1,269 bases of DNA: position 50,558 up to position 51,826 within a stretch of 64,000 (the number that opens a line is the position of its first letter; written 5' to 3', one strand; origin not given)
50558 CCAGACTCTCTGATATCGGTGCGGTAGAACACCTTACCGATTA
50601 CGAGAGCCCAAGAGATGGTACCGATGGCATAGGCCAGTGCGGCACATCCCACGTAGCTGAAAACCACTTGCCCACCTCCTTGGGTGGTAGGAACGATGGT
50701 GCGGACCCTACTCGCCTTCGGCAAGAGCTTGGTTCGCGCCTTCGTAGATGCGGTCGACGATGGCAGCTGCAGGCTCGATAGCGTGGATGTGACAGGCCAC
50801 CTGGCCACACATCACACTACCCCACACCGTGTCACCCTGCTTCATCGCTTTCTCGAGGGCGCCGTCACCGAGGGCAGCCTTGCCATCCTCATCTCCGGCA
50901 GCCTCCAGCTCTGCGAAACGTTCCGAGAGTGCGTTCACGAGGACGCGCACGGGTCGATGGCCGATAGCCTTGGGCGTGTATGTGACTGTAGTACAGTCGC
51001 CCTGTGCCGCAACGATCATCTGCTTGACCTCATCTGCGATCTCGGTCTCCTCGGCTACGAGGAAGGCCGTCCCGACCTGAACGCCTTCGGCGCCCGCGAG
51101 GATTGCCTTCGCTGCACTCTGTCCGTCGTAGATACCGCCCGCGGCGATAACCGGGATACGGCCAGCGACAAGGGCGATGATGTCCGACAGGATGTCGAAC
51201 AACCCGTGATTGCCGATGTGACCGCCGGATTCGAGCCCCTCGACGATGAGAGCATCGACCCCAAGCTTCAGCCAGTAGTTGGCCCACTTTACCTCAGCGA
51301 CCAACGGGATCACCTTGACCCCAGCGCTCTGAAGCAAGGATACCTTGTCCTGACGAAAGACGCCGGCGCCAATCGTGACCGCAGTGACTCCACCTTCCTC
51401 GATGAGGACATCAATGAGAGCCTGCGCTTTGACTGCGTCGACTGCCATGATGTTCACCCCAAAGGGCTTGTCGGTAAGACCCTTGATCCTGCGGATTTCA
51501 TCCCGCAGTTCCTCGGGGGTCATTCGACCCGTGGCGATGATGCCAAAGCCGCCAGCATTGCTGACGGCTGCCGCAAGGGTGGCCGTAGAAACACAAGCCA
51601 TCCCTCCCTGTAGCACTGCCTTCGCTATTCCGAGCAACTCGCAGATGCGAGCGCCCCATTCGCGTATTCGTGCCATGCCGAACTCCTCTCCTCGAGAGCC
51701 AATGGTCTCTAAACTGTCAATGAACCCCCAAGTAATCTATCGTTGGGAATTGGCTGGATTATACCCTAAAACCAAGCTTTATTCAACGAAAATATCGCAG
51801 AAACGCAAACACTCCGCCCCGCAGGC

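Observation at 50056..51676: Acquired plsY-fabK pair: phospholipid acyltransferase plus enoyl-ACP reductase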

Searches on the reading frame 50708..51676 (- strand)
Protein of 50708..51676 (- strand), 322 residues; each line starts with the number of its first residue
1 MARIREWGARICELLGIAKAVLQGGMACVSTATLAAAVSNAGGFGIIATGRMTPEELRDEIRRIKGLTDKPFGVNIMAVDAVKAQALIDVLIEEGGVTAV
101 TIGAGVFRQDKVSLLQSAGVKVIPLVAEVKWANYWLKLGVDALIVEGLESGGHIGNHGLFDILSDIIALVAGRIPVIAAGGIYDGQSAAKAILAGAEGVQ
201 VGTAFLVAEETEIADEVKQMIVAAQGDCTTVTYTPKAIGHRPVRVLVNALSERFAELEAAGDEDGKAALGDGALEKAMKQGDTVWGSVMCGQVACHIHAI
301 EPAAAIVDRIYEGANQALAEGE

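Call 5: search_protein_families(library=pfam, proteins=[window:50708-51676:-])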
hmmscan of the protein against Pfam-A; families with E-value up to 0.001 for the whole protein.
window:50708-51676:- (322 aa): 4 families
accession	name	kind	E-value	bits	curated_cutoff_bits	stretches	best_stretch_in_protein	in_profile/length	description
PF03060.21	NMO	-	3.6e-57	194.7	28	1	12-311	5-329/331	Nitronate monooxygenase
PF00478.31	IMPDH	-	2.7e-08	33.7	25.6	1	20-202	36-173/345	IMP dehydrogenase / GMP reductase domain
PF01070.24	FMN_dh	-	3.7e-07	30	24.9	1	136-224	236-324/350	FMN-dependent dehydrogenase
PF01180.27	DHO_dh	-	7.7e-07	29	27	1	161-221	228-287/291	Dihydroorotate dehydrogenase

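Call 7: search_protein_families(library=ncbifam, proteins=[window:50708-51676:-])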
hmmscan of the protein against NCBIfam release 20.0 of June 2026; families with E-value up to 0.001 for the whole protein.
window:50708-51676:- (322 aa): 16 families
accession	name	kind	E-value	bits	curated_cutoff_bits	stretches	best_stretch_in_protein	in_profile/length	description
TIGR03151.1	enACPred_II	equivalog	5.8e-86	288.5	453.1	1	10-318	3-304/307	enoyl-[acyl-carrier-protein] reductase FabK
TIGR02814.1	pfaD_fam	subfamily_domain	1.6e-07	30.5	449.25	0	13-104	13-108/444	PfaD family polyunsaturated fatty acid/polyketide biosynthesis protein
NF005574.0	PRK07259.1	equivalog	4e-07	29.2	269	1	173-220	237-286/304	dihydroorotate dehydrogenase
TIGR01036.1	pyrD_sub2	equivalog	8.4e-07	28.1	200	1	160-222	275-336/356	dihydroorotate dehydrogenase (quinone)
NF003645.0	PRK05286.1-2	equivalog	2.6e-06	26.6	366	1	161-221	276-335/359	quinone-dependent dihydroorotate dehydrogenase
TIGR01037.2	pyrD_sub1_fam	subfamily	2.8e-06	26.7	270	1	173-222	234-281/300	dihydroorotate dehydrogenase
TIGR01302.1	IMP_dehydrog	equivalog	3.9e-06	26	481.5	0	17-68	33-83/450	IMP dehydrogenase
NF002702.0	PRK02506.1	equivalog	7.6e-06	25.3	301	1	169-219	239-288/313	dihydroorotate oxidase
NF003652.0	PRK05286.2-5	equivalog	3.3e-05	23.2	267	1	161-207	281-327/353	quinone-dependent dihydroorotate dehydrogenase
NF003646.0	PRK05286.1-4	equivalog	3.4e-05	22.8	457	1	162-218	278-334/341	quinone-dependent dihydroorotate dehydrogenase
NF003198.0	PRK04169.1-2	subfamily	7.8e-05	21.9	247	1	168-219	190-244/249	geranylgeranylglyceryl/heptaprenylglyceryl phosphate synthase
NF005311.0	PRK06843.1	equivalog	0.00013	21.1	779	0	173-211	256-294/404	inosine 5-monophosphate dehydrogenase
TIGR02151.1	IPP_isom_2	equivalog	0.00058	18.9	281.3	0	171-222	257-308/338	type 2 isopentenyl-diphosphate Delta-isomerase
NF003648.0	PRK05286.2-1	equivalog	0.00066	18.7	433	0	160-222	276-337/360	quinone-dependent dihydroorotate dehydrogenase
NF003644.0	PRK05286.1-1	equivalog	0.00078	18.6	418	1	161-215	277-331/336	quinone-dependent dihydroorotate dehydrogenase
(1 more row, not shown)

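Call 8: find_encoding_contigs(protein=window:50708-51676:-, flank=10000, max_places=10)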
Protein window:50708-51676:- (322 aa): no gene with exactly this product is on record in the collection.

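Call 10: find_homologous_proteins(query=window:50708-51676:-)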
Query window:50708-51676:- (322 aa): 7989 proteins with E <= 0.001 among 8000 candidates; the best 120 are listed.
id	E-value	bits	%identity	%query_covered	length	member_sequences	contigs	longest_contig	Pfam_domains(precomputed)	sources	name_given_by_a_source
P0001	4.2e-200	682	100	100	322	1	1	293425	PF01070.25,PF00478.32,PF03060.22,PF01180.28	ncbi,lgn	-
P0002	1.2e-99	352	57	96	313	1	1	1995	PF00478.32,PF03060.22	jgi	jgi:enoyl-[acyl-carrier protein] reductase II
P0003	6.3e-69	251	48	98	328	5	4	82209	PF01070.25,PF05690.21,PF00478.32,PF03060.22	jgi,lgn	jgi:enoyl-[acyl-carrier protein] reductase II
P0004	5.2e-68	248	47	96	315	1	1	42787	PF01070.25,PF00478.32,PF03060.22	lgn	-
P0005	8.6e-68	247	49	96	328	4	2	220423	PF05690.21,PF00478.32,PF03060.22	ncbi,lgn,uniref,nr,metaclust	ncbi:enoyl-[acyl-carrier-protein] reductase FabK [Desulfotruncus alcoholivorax]|uniref:enoyl-[acyl-c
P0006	9.9e-67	244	47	95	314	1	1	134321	PF01070.25,PF05690.21,PF04481.19,PF00478.32,PF03060.22,PF00977.28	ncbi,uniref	ncbi:enoyl-[acyl-carrier-protein] reductase FabK [Desulfoscipio geothermicus]|uniref:enoyl-[acyl-car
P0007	1.1e-66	243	48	96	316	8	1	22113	PF01070.25,PF05690.21,PF04481.19,PF00478.32,PF03060.22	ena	-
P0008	1.6e-66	243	46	96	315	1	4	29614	PF01070.25,PF04481.19,PF00478.32,PF03060.22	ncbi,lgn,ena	-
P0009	2.1e-66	242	48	96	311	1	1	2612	PF01070.25,PF05690.21,PF00478.32,PF03060.22,PF01645.24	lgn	-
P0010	3.9e-66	242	47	96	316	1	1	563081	PF05690.21,PF00478.32,PF03060.22,PF00977.28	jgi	jgi:enoyl-[acyl-carrier protein] reductase II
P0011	7.1e-66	241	47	97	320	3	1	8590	PF01070.25,PF05690.21,PF00478.32,PF03060.22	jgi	-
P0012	7.8e-66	241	48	96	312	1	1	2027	PF01070.25,PF05690.21,PF00478.32,PF03060.22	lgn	-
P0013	1.5e-65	240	46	96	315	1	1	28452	PF01070.25,PF00478.32,PF03060.22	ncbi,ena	-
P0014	1.7e-65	240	47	96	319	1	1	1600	PF05690.21,PF00478.32,PF03060.22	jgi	-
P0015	2.0e-65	239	48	96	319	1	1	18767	PF01070.25,PF05690.21,PF00478.32,PF03060.22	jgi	-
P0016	3.9e-65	238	46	96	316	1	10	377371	PF01070.25,PF05690.21,PF00478.32,PF03060.22,PF00977.28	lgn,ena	-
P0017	4.5e-65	238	46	96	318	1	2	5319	PF01070.25,PF00478.32,PF03060.22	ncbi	-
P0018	4.5e-65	238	46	96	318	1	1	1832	PF01070.25,PF00478.32,PF03060.22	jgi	jgi:enoyl-[acyl-carrier protein] reductase II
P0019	5.0e-65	238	47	96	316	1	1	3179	PF05690.21,PF00478.32,PF03060.22,PF00977.28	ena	-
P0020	5.6e-65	238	47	96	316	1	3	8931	PF05690.21,PF00478.32,PF03060.22,PF00977.28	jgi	jgi:enoyl-[acyl-carrier protein] reductase II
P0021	6.3e-65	238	46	96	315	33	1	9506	PF05690.21,PF00478.32,PF03060.22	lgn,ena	-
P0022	7.3e-65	237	46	96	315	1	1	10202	PF01070.25,PF00478.32,PF03060.22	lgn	-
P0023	9.4e-65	237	47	96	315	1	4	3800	PF01070.25,PF00478.32,PF03060.22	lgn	-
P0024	1.0e-64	237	46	96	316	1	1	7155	PF05690.21,PF00478.32,PF03060.22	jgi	jgi:enoyl-[acyl-carrier protein] reductase II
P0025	1.8e-64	236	46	96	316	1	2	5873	PF05690.21,PF00478.32,PF03060.22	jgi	jgi:enoyl-[acyl-carrier protein] reductase II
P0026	2.0e-64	236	47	97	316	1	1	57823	PF01070.25,PF05690.21,PF00478.32,PF03060.22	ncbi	ncbi:MAG: enoyl-[acyl-carrier-protein] reductase FabK [Bacillota bacterium]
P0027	2.8e-64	236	47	96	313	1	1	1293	PF01070.25,PF00478.32,PF03060.22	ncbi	ncbi:MAG: enoyl-[acyl-carrier-protein] reductase FabK, partial [Desulfotomaculales bacterium]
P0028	3.0e-64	235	46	96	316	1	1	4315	PF05690.21,PF00478.32,PF03060.22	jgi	jgi:enoyl-[acyl-carrier protein] reductase II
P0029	3.0e-64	235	47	96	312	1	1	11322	PF01070.25,PF00478.32,PF03060.22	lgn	-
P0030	3.1e-64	235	45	96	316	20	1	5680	PF01070.25,PF05690.21,PF04481.19,PF00478.32,PF03060.22,PF00977.28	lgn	-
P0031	3.1e-64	235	47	96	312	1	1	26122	PF01070.25,PF00478.32,PF03060.22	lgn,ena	-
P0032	3.3e-64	235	47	97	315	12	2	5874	PF05690.21,PF00478.32,PF03060.22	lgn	-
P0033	3.6e-64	235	47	96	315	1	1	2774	PF01070.25,PF00478.32,PF03060.22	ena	-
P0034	3.8e-64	235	47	96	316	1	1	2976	PF01070.25,PF05690.21,PF00478.32,PF03060.22,PF00977.28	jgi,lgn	jgi:enoyl-[acyl-carrier protein] reductase II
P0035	4.1e-64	235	45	96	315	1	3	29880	PF01070.25,PF00478.32,PF03060.22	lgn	-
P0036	4.2e-64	235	46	96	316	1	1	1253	PF05690.21,PF04481.19,PF00478.32,PF03060.22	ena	-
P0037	4.3e-64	235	47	96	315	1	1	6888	PF01070.25,PF00478.32,PF03060.22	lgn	-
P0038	4.4e-64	235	47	96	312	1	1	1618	PF01070.25,PF00478.32,PF03060.22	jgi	-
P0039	4.9e-64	235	47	96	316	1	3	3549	PF05690.21,PF00478.32,PF03060.22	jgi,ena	-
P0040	5.0e-64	235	47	96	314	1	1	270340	PF01070.25,PF05690.21,PF04481.19,PF00478.32,PF03060.22,PF00977.28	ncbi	-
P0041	8.0e-64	234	47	95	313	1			PF01070.25,PF05690.21,PF00478.32,PF03060.22,PF00977.28,PF01645.24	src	-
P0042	8.2e-64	234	46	96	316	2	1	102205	PF05690.21,PF00478.32,PF03060.22,PF00977.28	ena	-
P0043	9.9e-64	234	46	96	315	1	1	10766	PF01070.25,PF00478.32,PF03060.22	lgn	-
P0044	1.2e-63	233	45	96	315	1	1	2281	PF01070.25,PF00478.32,PF03060.22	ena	-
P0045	1.2e-63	233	48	93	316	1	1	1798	PF01070.25,PF05690.21,PF00478.32,PF03060.22,PF00977.28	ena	-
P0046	1.3e-63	233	48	94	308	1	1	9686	PF00478.32,PF03060.22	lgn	-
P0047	1.4e-63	233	48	96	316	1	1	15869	PF01070.25,PF05690.21,PF00478.32,PF03060.22,PF00977.28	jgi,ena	-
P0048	1.5e-63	233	46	96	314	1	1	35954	PF01070.25,PF05690.21,PF04481.19,PF00478.32,PF03060.22,PF00977.28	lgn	-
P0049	1.6e-63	233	47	96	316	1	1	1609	PF05690.21,PF00478.32,PF03060.22,PF00977.28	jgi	-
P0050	1.7e-63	233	45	97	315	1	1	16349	PF01070.25,PF05690.21,PF00478.32,PF03060.22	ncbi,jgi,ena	-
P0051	1.8e-63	233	45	96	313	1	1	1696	PF05690.21,PF00478.32,PF03060.22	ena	-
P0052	1.9e-63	233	48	97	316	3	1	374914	PF01070.25,PF05690.21,PF04481.19,PF00478.32,PF03060.22,PF00977.28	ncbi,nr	ncbi:MAG: enoyl-[acyl-carrier-protein] reductase FabK [Tepidanaerobacteraceae bacterium]|nr:enoyl-[a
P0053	2.1e-63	233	47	97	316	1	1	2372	PF05690.21,PF00478.32,PF03060.22,PF00977.28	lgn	-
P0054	2.2e-63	233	46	96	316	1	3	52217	PF05690.21,PF04481.19,PF00478.32,PF03060.22,PF00977.28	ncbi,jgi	jgi:enoyl-[acyl-carrier protein] reductase II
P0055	2.4e-63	232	47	97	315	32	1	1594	PF05690.21,PF00478.32,PF03060.22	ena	-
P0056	2.4e-63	232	45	97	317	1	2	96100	PF05690.21,PF00478.32,PF03060.22,PF00977.28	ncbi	-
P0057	2.5e-63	232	46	95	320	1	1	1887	PF00478.32,PF03060.22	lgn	-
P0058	2.7e-63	232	47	96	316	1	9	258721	PF01070.25,PF05690.21,PF00478.32,PF03060.22,PF00977.28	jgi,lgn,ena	-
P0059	2.7e-63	232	46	96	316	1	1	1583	PF01070.25,PF05690.21,PF04481.19,PF00478.32,PF03060.22,PF00977.28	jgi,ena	-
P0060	3.1e-63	232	45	96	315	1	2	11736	PF01070.25,PF00478.32,PF03060.22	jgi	-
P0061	3.1e-63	232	47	96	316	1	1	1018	PF05690.21,PF00478.32,PF03060.22,PF00977.28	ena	-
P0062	3.2e-63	232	45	96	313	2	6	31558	PF01070.25,PF05690.21,PF00478.32,PF03060.22,PF00977.28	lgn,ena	-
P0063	3.4e-63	232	46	96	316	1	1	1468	PF05690.21,PF00478.32,PF03060.22,PF00977.28,PF01645.24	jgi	jgi:enoyl-[acyl-carrier protein] reductase II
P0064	4.5e-63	232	48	92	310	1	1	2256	PF01070.25,PF05690.21,PF04481.19,PF03060.22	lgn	-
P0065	4.9e-63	231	46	96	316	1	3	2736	PF05690.21,PF00478.32,PF03060.22,PF00977.28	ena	-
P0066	5.0e-63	231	46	96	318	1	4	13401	PF01070.25,PF05690.21,PF04481.19,PF00478.32,PF03060.22,PF00977.28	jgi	jgi:enoyl-[acyl-carrier protein] reductase II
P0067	5.3e-63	231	47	97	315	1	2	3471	PF00478.32,PF03060.22,PF00977.28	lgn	-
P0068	5.4e-63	231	48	95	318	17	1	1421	PF05690.21,PF00478.32,PF03060.22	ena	-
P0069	5.9e-63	231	45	97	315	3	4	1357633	PF01070.25,PF00478.32,PF03060.22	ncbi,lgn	-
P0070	6.5e-63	231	45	96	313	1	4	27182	PF01070.25,PF05690.21,PF00478.32,PF03060.22,PF00977.28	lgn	-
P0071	6.9e-63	231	46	96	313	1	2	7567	PF01070.25,PF05690.21,PF00478.32,PF03060.22,PF00977.28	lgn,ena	-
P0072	8.5e-63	231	46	96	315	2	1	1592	PF01070.25,PF05690.21,PF00478.32,PF03060.22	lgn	-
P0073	8.5e-63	231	47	97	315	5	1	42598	PF01070.25,PF05690.21,PF04481.19,PF00478.32,PF03060.22,PF00977.28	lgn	-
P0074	8.6e-63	231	46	94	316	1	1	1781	PF05690.21,PF00478.32,PF03060.22,PF00977.28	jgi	jgi:enoyl-[acyl-carrier protein] reductase II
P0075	8.9e-63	231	46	95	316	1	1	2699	PF01070.25,PF05690.21,PF04481.19,PF00478.32,PF03060.22,PF00977.28,PF01645.24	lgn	-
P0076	8.9e-63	231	46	97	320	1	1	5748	PF01070.25,PF05690.21,PF00478.32,PF03060.22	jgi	-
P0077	9.7e-63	230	45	96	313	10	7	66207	PF01070.25,PF05690.21,PF00478.32,PF03060.22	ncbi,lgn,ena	-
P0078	9.8e-63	230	46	96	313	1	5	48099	PF01070.25,PF05690.21,PF00478.32,PF03060.22,PF00977.28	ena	-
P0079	1.0e-62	230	46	97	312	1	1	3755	PF01070.25,PF00478.32,PF03060.22,PF00977.28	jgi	-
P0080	1.0e-62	230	47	95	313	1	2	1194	PF01070.25,PF05690.21,PF03060.22,PF01180.28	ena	-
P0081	1.1e-62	230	46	96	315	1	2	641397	PF01070.25,PF05690.21,PF00478.32,PF03060.22,PF00977.28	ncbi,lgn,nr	ncbi:MAG: enoyl-[acyl-carrier-protein] reductase FabK [Actinobacteria bacterium]|nr:MAG: enoyl-[acyl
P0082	1.2e-62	230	47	95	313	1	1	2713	PF01070.25,PF05690.21,PF03060.22,PF01180.28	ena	-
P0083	1.2e-62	230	47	93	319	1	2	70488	PF01070.25,PF05690.21,PF04481.19,PF00478.32,PF03060.22,PF00977.28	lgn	-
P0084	1.3e-62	230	46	96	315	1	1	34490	PF05690.21,PF00478.32,PF03060.22,PF00977.28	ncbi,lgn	-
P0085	1.3e-62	230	47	95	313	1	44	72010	PF01070.25,PF05690.21,PF03060.22,PF01180.28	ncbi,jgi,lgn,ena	jgi:enoyl-[acyl-carrier protein] reductase II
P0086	1.3e-62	230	47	95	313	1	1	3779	PF01070.25,PF05690.21,PF03060.22,PF01180.28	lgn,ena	-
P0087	1.4e-62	230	47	95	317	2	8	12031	PF01070.25,PF05690.21,PF04481.19,PF00478.32,PF03060.22,PF00977.28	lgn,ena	-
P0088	1.5e-62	230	49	92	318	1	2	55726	PF00478.32,PF03060.22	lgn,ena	-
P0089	1.5e-62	230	45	96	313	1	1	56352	PF05690.21,PF00478.32,PF03060.22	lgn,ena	-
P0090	1.5e-62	230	47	95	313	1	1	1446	PF01070.25,PF05690.21,PF03060.22,PF01180.28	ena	-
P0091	1.6e-62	230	46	96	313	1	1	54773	PF01070.25,PF05690.21,PF00478.32,PF03060.22,PF00977.28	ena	-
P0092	1.6e-62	230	48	94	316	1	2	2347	PF05690.21,PF00478.32,PF03060.22,PF00977.28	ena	-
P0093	1.6e-62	230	44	95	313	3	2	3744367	PF01070.25,PF05690.21,PF00478.32,PF03060.22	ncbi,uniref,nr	ncbi:enoyl-[acyl-carrier-protein] reductase FabK [Clostridium amazonitimonense]|uniref:enoyl-[acyl-c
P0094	1.7e-62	230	46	96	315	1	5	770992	PF05690.21,PF00478.32,PF03060.22,PF00977.28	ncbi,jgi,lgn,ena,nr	ncbi:MAG: enoyl-[acyl-carrier-protein] reductase FabK [Actinobacteria bacterium HGW-Actinobacteria-1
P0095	1.7e-62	230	46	97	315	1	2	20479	PF00478.32,PF03060.22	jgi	-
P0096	1.8e-62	230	47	96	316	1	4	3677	PF05690.21,PF00478.32,PF03060.22,PF00977.28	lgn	-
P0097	1.8e-62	230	46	96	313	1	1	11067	PF01070.25,PF05690.21,PF00478.32,PF03060.22,PF00977.28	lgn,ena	-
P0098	1.9e-62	229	47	95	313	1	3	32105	PF01070.25,PF05690.21,PF03060.22,PF01180.28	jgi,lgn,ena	jgi:enoyl-[acyl-carrier protein] reductase II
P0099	1.9e-62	229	46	96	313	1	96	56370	PF01070.25,PF05690.21,PF00478.32,PF03060.22,PF00977.28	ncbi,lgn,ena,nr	ncbi:MAG: enoyl-[Lachnospiraceae bacterium]|nr:enoyl-[acyl-carrier-protein] reductase FabK [Lachnosp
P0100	1.9e-62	229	46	96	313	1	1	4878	PF01070.25,PF05690.21,PF00478.32,PF03060.22,PF00977.28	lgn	-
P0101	2.1e-62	229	46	96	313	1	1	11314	PF01070.25,PF05690.21,PF00478.32,PF03060.22,PF00977.28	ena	-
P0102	2.3e-62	229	46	96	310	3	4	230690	PF05690.21,PF00478.32,PF03060.22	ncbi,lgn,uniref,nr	ncbi:enoyl-[acyl-carrier protein] reductase II [Clostridium collagenovorans DSM 3089]|uniref:Probabl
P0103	2.3e-62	229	46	95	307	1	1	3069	PF01070.25,PF05690.21,PF00478.32,PF03060.22,PF00977.28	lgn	-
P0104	2.3e-62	229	46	96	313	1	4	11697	PF01070.25,PF05690.21,PF00478.32,PF03060.22,PF00977.28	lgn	-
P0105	2.3e-62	229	47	95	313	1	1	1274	PF05690.21,PF03060.22,PF01180.28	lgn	-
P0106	2.3e-62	229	46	96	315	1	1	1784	PF05690.21,PF00478.32,PF03060.22,PF00977.28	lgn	-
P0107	2.5e-62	229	46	96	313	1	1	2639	PF01070.25,PF05690.21,PF00478.32,PF03060.22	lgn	-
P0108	2.6e-62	229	45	96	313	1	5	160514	PF05690.21,PF00478.32,PF03060.22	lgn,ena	-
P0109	2.7e-62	229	47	95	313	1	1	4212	PF05690.21,PF00478.32,PF03060.22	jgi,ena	-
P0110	2.8e-62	229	46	96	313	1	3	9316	PF01070.25,PF05690.21,PF00478.32,PF03060.22,PF00977.28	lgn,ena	-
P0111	2.9e-62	229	47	98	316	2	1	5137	PF05690.21,PF00478.32,PF03060.22,PF00977.28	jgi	jgi:enoyl-[acyl-carrier protein] reductase II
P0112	3.0e-62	229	44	96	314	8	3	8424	PF01070.25,PF05690.21,PF00478.32,PF03060.22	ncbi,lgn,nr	ncbi:MAG: enoyl-[acyl-carrier-protein] reductase FabK [Nitrospirae bacterium]|nr:enoyl-[acyl-carrier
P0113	3.0e-62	229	46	96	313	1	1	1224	PF05690.21,PF00478.32,PF03060.22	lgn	-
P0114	3.2e-62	229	46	96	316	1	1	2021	PF05690.21,PF00478.32,PF03060.22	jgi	jgi:enoyl-[acyl-carrier protein] reductase II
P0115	3.2e-62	229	46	95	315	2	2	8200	PF01070.25,PF05690.21,PF04481.19,PF00478.32,PF03060.22,PF00977.28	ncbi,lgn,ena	-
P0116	3.3e-62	229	46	96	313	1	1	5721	PF01070.25,PF05690.21,PF00478.32,PF03060.22,PF00977.28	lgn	-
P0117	3.3e-62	229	46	95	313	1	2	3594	PF01070.25,PF05690.21,PF03060.22,PF01180.28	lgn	-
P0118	3.5e-62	229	46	97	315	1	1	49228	PF05690.21,PF00478.32,PF03060.22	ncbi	-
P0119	3.5e-62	229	47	96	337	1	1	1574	PF00478.32,PF03060.22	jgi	jgi:enoyl-[acyl-carrier protein] reductase II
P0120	3.7e-62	229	46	96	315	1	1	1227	PF05690.21,PF00478.32,PF03060.22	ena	-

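Call 11: find_encoding_contigs(protein=P0001, flank=10000, max_places=6)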
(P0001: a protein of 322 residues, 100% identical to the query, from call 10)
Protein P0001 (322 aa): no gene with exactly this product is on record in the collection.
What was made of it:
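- On PlsY (TIGR00023 equivalog / PF02660): The rest of the genome was not retrievable (calls 8, 11).
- The remaining roughly 230 kb of the contig and the rest of the genome could not be read, because find_encoding_contigs has no record of it (calls 8, 11).
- Tried and rejected: Retrieving the source contig by exact protein look-up failed: neither the window protein nor P0001 is on record (calls 8, 11).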

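Call 12: find_encoding_contigs(protein=P0002, flank=10000, max_places=6)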
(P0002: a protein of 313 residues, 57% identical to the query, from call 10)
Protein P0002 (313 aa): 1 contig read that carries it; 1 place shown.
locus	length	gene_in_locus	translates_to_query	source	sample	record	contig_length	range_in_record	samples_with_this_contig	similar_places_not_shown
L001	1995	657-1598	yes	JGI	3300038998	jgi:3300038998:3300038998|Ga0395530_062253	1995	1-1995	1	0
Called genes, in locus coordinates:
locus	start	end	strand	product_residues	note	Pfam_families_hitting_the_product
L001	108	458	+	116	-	PF01880:Desulfoferrodox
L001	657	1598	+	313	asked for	PF00478:IMPDH (weak), PF03060:NMO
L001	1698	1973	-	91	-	PF07739:TipAS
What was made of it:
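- That relative stands alone without plsY or fab genes (call 12). In the other member the upstream neighbour is a desulfoferrodoxin (superoxide reductase) and the downstream neighbour is a TipAS-domain protein (call 12).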
